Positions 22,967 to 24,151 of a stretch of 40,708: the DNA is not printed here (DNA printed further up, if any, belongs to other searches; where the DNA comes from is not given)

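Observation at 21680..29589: HK-RR-cyclase-cyclase module: tandem paralogous N-terminal class-III nucleotidyl cyclase / 3-TM / giant TPR proteins downstream of a two-component system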

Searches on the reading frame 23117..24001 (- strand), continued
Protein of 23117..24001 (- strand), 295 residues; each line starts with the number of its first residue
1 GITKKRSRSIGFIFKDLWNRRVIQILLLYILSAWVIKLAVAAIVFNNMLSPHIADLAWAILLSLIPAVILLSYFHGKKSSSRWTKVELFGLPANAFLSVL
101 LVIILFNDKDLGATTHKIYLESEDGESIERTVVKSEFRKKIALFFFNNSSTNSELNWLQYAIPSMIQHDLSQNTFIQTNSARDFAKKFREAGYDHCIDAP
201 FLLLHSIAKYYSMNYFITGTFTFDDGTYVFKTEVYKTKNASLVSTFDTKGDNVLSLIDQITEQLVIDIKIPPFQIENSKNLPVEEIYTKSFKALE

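Call 78: search_protein_families(library=pfam, proteins=[P0130, P0141, P0153, P0168, P0175, P0194, P0222, P0162, P0144, P0155], max_evalue=0.00001)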
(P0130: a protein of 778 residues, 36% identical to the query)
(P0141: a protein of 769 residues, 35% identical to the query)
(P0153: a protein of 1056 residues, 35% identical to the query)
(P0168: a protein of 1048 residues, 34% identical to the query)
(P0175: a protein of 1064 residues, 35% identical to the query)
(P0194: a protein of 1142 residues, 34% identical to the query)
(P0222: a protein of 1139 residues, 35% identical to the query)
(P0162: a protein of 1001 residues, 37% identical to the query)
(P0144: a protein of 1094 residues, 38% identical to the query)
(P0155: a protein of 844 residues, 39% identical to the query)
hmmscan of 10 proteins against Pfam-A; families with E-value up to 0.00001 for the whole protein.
P0130 (778 aa): 17 families
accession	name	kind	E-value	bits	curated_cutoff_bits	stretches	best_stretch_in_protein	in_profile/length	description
PF07719.23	TPR_2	-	1.1e-27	94.2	27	0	469-496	7-34/34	Tetratricopeptide repeat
PF13428.12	TPR_14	-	2.8e-23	80.5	23.5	0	399-433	5-39/44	Tetratricopeptide repeat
PF14559.12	TPR_19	-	2.9e-23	82.4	25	1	475-526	3-54/68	Tetratricopeptide repeat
PF13432.12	TPR_16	-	1.6e-21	76.8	32.7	2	401-463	3-65/65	Tetratricopeptide repeat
PF13371.12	TPR_9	-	8.3e-21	74.2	35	0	473-540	5-72/73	Tetratricopeptide repeat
PF00515.34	TPR_1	-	2.3e-18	65.6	27.8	0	401-426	7-32/34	Tetratricopeptide repeat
PF13181.12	TPR_8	-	4.1e-18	64.4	25.7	0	401-428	7-34/34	Tetratricopeptide repeat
PF13424.12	TPR_12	-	1.8e-17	63.7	30.1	1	468-526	8-74/77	Tetratricopeptide repeat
PF13174.12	TPR_6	-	3.2e-12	46.7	26.3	0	432-461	3-32/33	Tetratricopeptide repeat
PF13414.12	TPR_11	-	4.8e-12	45.8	26.8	0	405-443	4-42/42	TPR repeat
PF13431.12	TPR_17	-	1.7e-11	43.9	24.4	0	485-517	1-33/34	Tetratricopeptide repeat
PF13176.12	TPR_7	-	2.2e-10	40.2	27.9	0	500-529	2-31/36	Tetratricopeptide repeat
PF24575.1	TPR_Slam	-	7.7e-10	39.6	35.2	0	615-687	19-86/104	Surface lipoprotein assembly modifier, N-terminal TPR repeats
PF13429.12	TPR_15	-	3.3e-08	33.7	26.2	0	538-741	41-239/280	Tetratricopeptide repeat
PF25064.1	ARM_TT21_5th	-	4.9e-07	30.5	27.8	0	437-534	9-109/117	TT21 fifth ARM repeats domain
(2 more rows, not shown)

P0141 (769 aa): 17 families
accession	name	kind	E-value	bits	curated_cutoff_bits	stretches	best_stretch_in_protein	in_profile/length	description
PF00515.34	TPR_1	-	1.2e-33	114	27.8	0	687-714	7-34/34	Tetratricopeptide repeat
PF07719.23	TPR_2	-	5.6e-33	110.8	27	0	393-424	2-33/34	Tetratricopeptide repeat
PF13181.12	TPR_8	-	2.3e-27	93.2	25.7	0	394-423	3-32/34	Tetratricopeptide repeat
PF13424.12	TPR_12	-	4.9e-27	94.4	30.1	1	652-712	8-76/77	Tetratricopeptide repeat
PF13431.12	TPR_17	-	7.5e-27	91.8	24.4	0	704-735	2-33/34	Tetratricopeptide repeat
PF13428.12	TPR_14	-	5e-24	82.8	23.5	0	393-434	2-43/44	Tetratricopeptide repeat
PF14559.12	TPR_19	-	2.7e-23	82.5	25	1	406-462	5-61/68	Tetratricopeptide repeat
PF13414.12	TPR_11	-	6.5e-22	77.4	26.8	0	691-729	4-42/42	TPR repeat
PF13432.12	TPR_16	-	1.1e-19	70.9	32.7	1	406-460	11-65/65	Tetratricopeptide repeat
PF13371.12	TPR_9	-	2.1e-18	66.5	35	1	406-462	9-65/73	Tetratricopeptide repeat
PF13174.12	TPR_6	-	8.8e-18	64.1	26.3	0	427-457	1-31/33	Tetratricopeptide repeat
PF13176.12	TPR_7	-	1.2e-14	53.5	27.9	0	720-743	4-27/36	Tetratricopeptide repeat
PF23914.1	TPR_CcmH_CycH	-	1.8e-14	54.3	42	0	654-747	57-153/158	Cytochrome c-type biogenesis protein H TPR domain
PF12895.13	ANAPC3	-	3.5e-09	37.3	27.2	0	696-739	4-47/82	Anaphase-promoting complex, cyclosome, subunit 3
PF25064.1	ARM_TT21_5th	-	2.1e-08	34.9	27.8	0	394-484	3-96/117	TT21 fifth ARM repeats domain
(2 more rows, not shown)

P0153 (1056 aa): 18 families
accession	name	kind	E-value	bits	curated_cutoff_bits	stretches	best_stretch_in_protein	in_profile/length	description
PF00069.31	Pkinase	-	9.4e-55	186.3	31.7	1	9-262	1-259/263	Protein kinase domain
PF07714.23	PK_Tyr_Ser-Thr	-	1.3e-40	139.8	23.1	1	10-255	2-250/258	Protein tyrosine and serine/threonine kinase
PF07719.23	TPR_2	-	8.6e-23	79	27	0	747-776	4-33/34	Tetratricopeptide repeat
PF00515.34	TPR_1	-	6.2e-20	70.6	27.8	0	745-776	2-33/34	Tetratricopeptide repeat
PF13428.12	TPR_14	-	1.4e-18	66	23.5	0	643-684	2-43/44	Tetratricopeptide repeat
PF13424.12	TPR_12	-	3.3e-16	59.7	30.1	0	781-839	6-69/77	Tetratricopeptide repeat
PF13181.12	TPR_8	-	7e-16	57.4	25.7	1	744-776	1-33/34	Tetratricopeptide repeat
PF14559.12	TPR_19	-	9e-16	58.4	25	0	758-810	5-57/68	Tetratricopeptide repeat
PF13432.12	TPR_16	-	1.2e-13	51.7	32.7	0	581-633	6-58/65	Tetratricopeptide repeat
PF13414.12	TPR_11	-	2.2e-13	50.1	26.8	0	979-1018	2-41/42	TPR repeat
PF25064.1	ARM_TT21_5th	-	1.1e-11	45.5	27.8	0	751-840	8-97/117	TT21 fifth ARM repeats domain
PF03109.22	ABC1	-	2e-08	34.1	22.9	1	76-155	137-216/244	ABC1 atypical kinase-like domain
PF13176.12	TPR_7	-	3.1e-07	30.4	27.9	0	747-775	2-30/36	Tetratricopeptide repeat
PF13371.12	TPR_9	-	4.7e-07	30.2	35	0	753-806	4-57/73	Tetratricopeptide repeat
PF12895.13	ANAPC3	-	1.2e-06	29.1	27.2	0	976-1031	28-82/82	Anaphase-promoting complex, cyclosome, subunit 3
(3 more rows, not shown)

P0168 (1048 aa): 18 families
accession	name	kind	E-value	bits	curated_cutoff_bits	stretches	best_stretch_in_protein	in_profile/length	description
PF00069.31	Pkinase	-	1.6e-61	208.5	31.7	1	16-263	1-253/263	Protein kinase domain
PF07714.23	PK_Tyr_Ser-Thr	-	1.6e-43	149.4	23.1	1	18-263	3-250/258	Protein tyrosine and serine/threonine kinase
PF00515.34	TPR_1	-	1.4e-19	69.4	27.8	0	961-987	7-33/34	Tetratricopeptide repeat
PF07719.23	TPR_2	-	2.8e-17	61.8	27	0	961-986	7-32/34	Tetratricopeptide repeat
PF13424.12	TPR_12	-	3.7e-16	59.5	30.1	0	927-985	10-75/77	Tetratricopeptide repeat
PF13181.12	TPR_8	-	5.3e-16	57.8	25.7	0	961-986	7-32/34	Tetratricopeptide repeat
PF14559.12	TPR_19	-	5.7e-15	55.8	25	0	723-763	6-46/68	Tetratricopeptide repeat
PF13428.12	TPR_14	-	3.5e-14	52.3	23.5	0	961-996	7-42/44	Tetratricopeptide repeat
PF13431.12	TPR_17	-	6.5e-11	42.1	24.4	0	731-762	2-33/34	Tetratricopeptide repeat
PF13432.12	TPR_16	-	1.3e-09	38.8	32.7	0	715-768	4-57/65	Tetratricopeptide repeat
PF13176.12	TPR_7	-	4.3e-09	36.2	27.9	0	961-985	5-29/36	Tetratricopeptide repeat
PF13414.12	TPR_11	-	1.5e-08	34.6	26.8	0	962-1001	1-40/42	TPR repeat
PF23914.1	TPR_CcmH_CycH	-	3.8e-08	33.8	42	0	736-838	44-145/158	Cytochrome c-type biogenesis protein H TPR domain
PF13374.12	TPR_10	-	1.6e-07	31.6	27.5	0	961-984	8-31/42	Tetratricopeptide repeat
PF25058.1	ARM_TT21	-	1.7e-06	28.5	27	0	752-835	33-115/155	Tetratricopeptide repeat protein 21 ARM repeat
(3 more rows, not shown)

P0175 (1064 aa): 21 families
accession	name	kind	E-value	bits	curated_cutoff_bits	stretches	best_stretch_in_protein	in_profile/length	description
PF00069.31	Pkinase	-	2.4e-45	155.5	31.7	1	9-255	1-253/263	Protein kinase domain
PF07714.23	PK_Tyr_Ser-Thr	-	6.9e-37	127.6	23.1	1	10-255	2-250/258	Protein tyrosine and serine/threonine kinase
PF13432.12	TPR_16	-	1.8e-30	105.4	32.7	1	752-809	4-61/65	Tetratricopeptide repeat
PF14559.12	TPR_19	-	4.6e-29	101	25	1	587-633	5-51/68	Tetratricopeptide repeat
PF00515.34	TPR_1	-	6.8e-26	89.4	27.8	0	1010-1036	2-28/34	Tetratricopeptide repeat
PF07719.23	TPR_2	-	7.2e-26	88.6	27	0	780-809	2-31/34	Tetratricopeptide repeat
PF13428.12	TPR_14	-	3.9e-23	80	23.5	0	780-808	2-30/44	Tetratricopeptide repeat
PF13424.12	TPR_12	-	2.8e-21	75.9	30.1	0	715-771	7-71/77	Tetratricopeptide repeat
PF13414.12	TPR_11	-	9.9e-19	67.2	26.8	0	986-1023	5-42/42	TPR repeat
PF13181.12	TPR_8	-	1.4e-18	65.9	25.7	0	745-771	1-27/34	Tetratricopeptide repeat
PF13431.12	TPR_17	-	1.8e-17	62.5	24.4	0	999-1030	3-34/34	Tetratricopeptide repeat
PF13176.12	TPR_7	-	6.5e-12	45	27.9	0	714-735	2-23/36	Tetratricopeptide repeat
PF25064.1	ARM_TT21_5th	-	9.4e-12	45.7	27.8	0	760-837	16-93/117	TT21 fifth ARM repeats domain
PF13371.12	TPR_9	-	7.6e-11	42.3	35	0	754-817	4-67/73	Tetratricopeptide repeat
PF13174.12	TPR_6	-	1.4e-10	41.5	26.3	0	1012-1035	3-26/33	Tetratricopeptide repeat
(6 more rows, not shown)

P0194 (1142 aa): 17 families
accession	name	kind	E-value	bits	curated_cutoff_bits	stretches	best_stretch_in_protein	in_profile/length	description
PF00069.31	Pkinase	-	1.7e-48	165.8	31.7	1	88-358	1-257/263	Protein kinase domain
PF07714.23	PK_Tyr_Ser-Thr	-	6.8e-35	121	23.1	1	90-360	3-256/258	Protein tyrosine and serine/threonine kinase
PF14559.12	TPR_19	-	1.1e-17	64.5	25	1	771-834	4-67/68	Tetratricopeptide repeat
PF13432.12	TPR_16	-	1.3e-16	61.1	32.7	1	796-860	1-65/65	Tetratricopeptide repeat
PF07719.23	TPR_2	-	4.2e-15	55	27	0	831-859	6-34/34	Tetratricopeptide repeat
PF00515.34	TPR_1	-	4.6e-14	52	27.8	0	832-859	7-34/34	Tetratricopeptide repeat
PF13428.12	TPR_14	-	1.7e-11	44.1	23.5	0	761-801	4-44/44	Tetratricopeptide repeat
PF13414.12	TPR_11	-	4.2e-11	42.8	26.8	0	835-860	3-28/42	TPR repeat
PF13424.12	TPR_12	-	1.4e-08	35.2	30.1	0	1089-1120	5-36/77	Tetratricopeptide repeat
PF01636.29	APH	-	2.7e-08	34.3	23.2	0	197-234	161-199/239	Phosphotransferase enzyme family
PF13371.12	TPR_9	-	3.6e-08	33.7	35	0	771-826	8-63/73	Tetratricopeptide repeat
PF13176.12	TPR_7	-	4.2e-08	33.1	27.9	0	831-858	4-31/36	Tetratricopeptide repeat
PF12895.13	ANAPC3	-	3e-07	31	27.2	0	770-851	1-81/82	Anaphase-promoting complex, cyclosome, subunit 3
PF13490.11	zf-HC2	-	5.6e-07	30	22.2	1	7-36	6-35/35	Putative zinc-finger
PF13181.12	TPR_8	-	9.7e-07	28.9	25.7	0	831-859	6-34/34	Tetratricopeptide repeat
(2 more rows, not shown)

P0222 (1139 aa): 15 families
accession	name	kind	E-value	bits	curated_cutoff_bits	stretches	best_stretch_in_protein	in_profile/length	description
PF00069.31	Pkinase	-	2.4e-47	162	31.7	1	81-349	1-257/263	Protein kinase domain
PF07714.23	PK_Tyr_Ser-Thr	-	5.6e-30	104.9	23.1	1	83-352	3-257/258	Protein tyrosine and serine/threonine kinase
PF13432.12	TPR_16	-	2e-20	73.3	32.7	1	793-855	3-65/65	Tetratricopeptide repeat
PF14559.12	TPR_19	-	3e-17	63.1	25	1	1065-1125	6-65/68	Tetratricopeptide repeat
PF07719.23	TPR_2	-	4.1e-17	61.3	27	1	826-854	6-34/34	Tetratricopeptide repeat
PF13424.12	TPR_12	-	1.9e-14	54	30.1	0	1086-1118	5-40/77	Tetratricopeptide repeat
PF13428.12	TPR_14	-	2.2e-14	53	23.5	0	826-856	6-36/44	Tetratricopeptide repeat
PF00515.34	TPR_1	-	4.7e-14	52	27.8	1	827-854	7-34/34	Tetratricopeptide repeat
PF13414.12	TPR_11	-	1.3e-13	50.8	26.8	1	828-856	1-29/42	TPR repeat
PF13181.12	TPR_8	-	3.7e-12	45.8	25.7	0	827-854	7-34/34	Tetratricopeptide repeat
PF13176.12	TPR_7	-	6.8e-11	41.8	27.9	0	827-854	5-34/36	Tetratricopeptide repeat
PF13431.12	TPR_17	-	7.7e-11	41.8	24.4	0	671-703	1-33/34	Tetratricopeptide repeat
PF17874.7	TPR_MalT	-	6.6e-08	32.6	45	1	830-1042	10-230/336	MalT-like TPR region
PF13371.12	TPR_9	-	5.8e-06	26.7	35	0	762-820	4-62/73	Tetratricopeptide repeat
PF13174.12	TPR_6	-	9.9e-06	26.3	26.3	0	826-850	5-29/33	Tetratricopeptide repeat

P0162 (1001 aa): 13 families
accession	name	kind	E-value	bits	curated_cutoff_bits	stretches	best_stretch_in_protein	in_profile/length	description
PF00515.34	TPR_1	-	1.6e-21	75.6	27.8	1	692-723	2-33/34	Tetratricopeptide repeat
PF07719.23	TPR_2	-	5.4e-20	70.3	27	0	692-724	2-34/34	Tetratricopeptide repeat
PF14559.12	TPR_19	-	3.2e-19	69.5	25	2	891-943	4-56/68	Tetratricopeptide repeat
PF13428.12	TPR_14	-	6.5e-19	67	23.5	0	694-731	4-41/44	Tetratricopeptide repeat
PF13181.12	TPR_8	-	2.1e-18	65.3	25.7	0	692-722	2-32/34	Tetratricopeptide repeat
PF13432.12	TPR_16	-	8.6e-15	55.3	32.7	1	663-724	3-64/65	Tetratricopeptide repeat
PF13424.12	TPR_12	-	1e-14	54.9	30.1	1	661-718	7-72/77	Tetratricopeptide repeat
PF13431.12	TPR_17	-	8.4e-13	47.9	24.4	0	901-932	2-33/34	Tetratricopeptide repeat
PF13174.12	TPR_6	-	1.1e-11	45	26.3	0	659-690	2-33/33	Tetratricopeptide repeat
PF23914.1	TPR_CcmH_CycH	-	2.5e-10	40.8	42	0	885-982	57-157/158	Cytochrome c-type biogenesis protein H TPR domain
PF25064.1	ARM_TT21_5th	-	9e-09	36.1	27.8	0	640-689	18-67/117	TT21 fifth ARM repeats domain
PF13371.12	TPR_9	-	2.5e-08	34.2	35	0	922-994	5-69/73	Tetratricopeptide repeat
PF13176.12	TPR_7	-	2.2e-06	27.8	27.9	0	660-681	2-23/36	Tetratricopeptide repeat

P0144 (1094 aa): 24 families
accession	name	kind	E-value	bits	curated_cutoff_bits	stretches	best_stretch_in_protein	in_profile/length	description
PF00069.31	Pkinase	-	1.8e-51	175.5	31.7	1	57-310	1-258/263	Protein kinase domain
PF07714.23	PK_Tyr_Ser-Thr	-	3.2e-39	135.3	23.1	1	59-303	3-249/258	Protein tyrosine and serine/threonine kinase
PF07719.23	TPR_2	-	2.5e-32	108.7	27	0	1009-1038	4-33/34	Tetratricopeptide repeat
PF00515.34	TPR_1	-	5.4e-29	99.2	27.8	0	1011-1038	6-33/34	Tetratricopeptide repeat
PF13181.12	TPR_8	-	1e-23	81.8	25.7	0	785-816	3-34/34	Tetratricopeptide repeat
PF14559.12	TPR_19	-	1.6e-22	80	25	1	797-844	5-52/68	Tetratricopeptide repeat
PF13424.12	TPR_12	-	1.8e-21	76.5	30.1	1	785-848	5-76/77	Tetratricopeptide repeat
PF13432.12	TPR_16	-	1.7e-20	73.6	32.7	1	723-780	5-62/65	Tetratricopeptide repeat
PF13428.12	TPR_14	-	2.4e-19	68.3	23.5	0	1008-1047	3-42/44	Tetratricopeptide repeat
PF13176.12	TPR_7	-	4.6e-18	64.1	27.9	0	787-814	3-32/36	Tetratricopeptide repeat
PF13414.12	TPR_11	-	3.3e-14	52.7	26.8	0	1013-1053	1-41/42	TPR repeat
PF23914.1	TPR_CcmH_CycH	-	4.8e-13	49.7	42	0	975-1074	55-155/158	Cytochrome c-type biogenesis protein H TPR domain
PF25064.1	ARM_TT21_5th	-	5.8e-13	49.6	27.8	0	975-1066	6-98/117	TT21 fifth ARM repeats domain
PF13431.12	TPR_17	-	1e-12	47.7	24.4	0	1029-1061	2-34/34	Tetratricopeptide repeat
PF13174.12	TPR_6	-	3.3e-11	43.5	26.3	0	755-780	6-31/33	Tetratricopeptide repeat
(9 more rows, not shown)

P0155 (844 aa): 20 families
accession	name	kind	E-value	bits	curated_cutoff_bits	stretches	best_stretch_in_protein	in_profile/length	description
PF07719.23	TPR_2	-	3e-33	111.6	27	0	758-789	1-32/34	Tetratricopeptide repeat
PF00515.34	TPR_1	-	1.7e-28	97.7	27.8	0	759-789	2-32/34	Tetratricopeptide repeat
PF13432.12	TPR_16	-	1.1e-24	86.9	32.7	1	471-534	1-64/65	Tetratricopeptide repeat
PF14559.12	TPR_19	-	2e-21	76.5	25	0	549-591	5-47/68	Tetratricopeptide repeat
PF13181.12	TPR_8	-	5.2e-20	70.3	25.7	0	538-568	4-34/34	Tetratricopeptide repeat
PF13428.12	TPR_14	-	7e-20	70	23.5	0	469-509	3-43/44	Tetratricopeptide repeat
PF13414.12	TPR_11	-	1.1e-18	67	26.8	0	765-802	1-38/42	TPR repeat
PF13424.12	TPR_12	-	3.2e-18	66.1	30.1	0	728-786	9-73/77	Tetratricopeptide repeat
PF13431.12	TPR_17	-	4.6e-17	61.2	24.4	0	781-806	2-27/34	Tetratricopeptide repeat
PF13176.12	TPR_7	-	9.9e-13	47.5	27.9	0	469-499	1-33/36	Tetratricopeptide repeat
PF13371.12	TPR_9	-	1e-11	45.1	35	0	474-534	2-62/73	Tetratricopeptide repeat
PF23914.1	TPR_CcmH_CycH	-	3e-10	40.6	42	0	461-563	44-149/158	Cytochrome c-type biogenesis protein H TPR domain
PF13174.12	TPR_6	-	7.6e-10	39.2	26.3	0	764-789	6-31/33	Tetratricopeptide repeat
PF24575.1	TPR_Slam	-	5e-08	33.7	35.2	0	364-420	48-104/104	Surface lipoprotein assembly modifier, N-terminal TPR repeats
PF14561.12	TPR_20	-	1.3e-07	32.2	25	0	779-820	9-50/90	Tetratricopeptide repeat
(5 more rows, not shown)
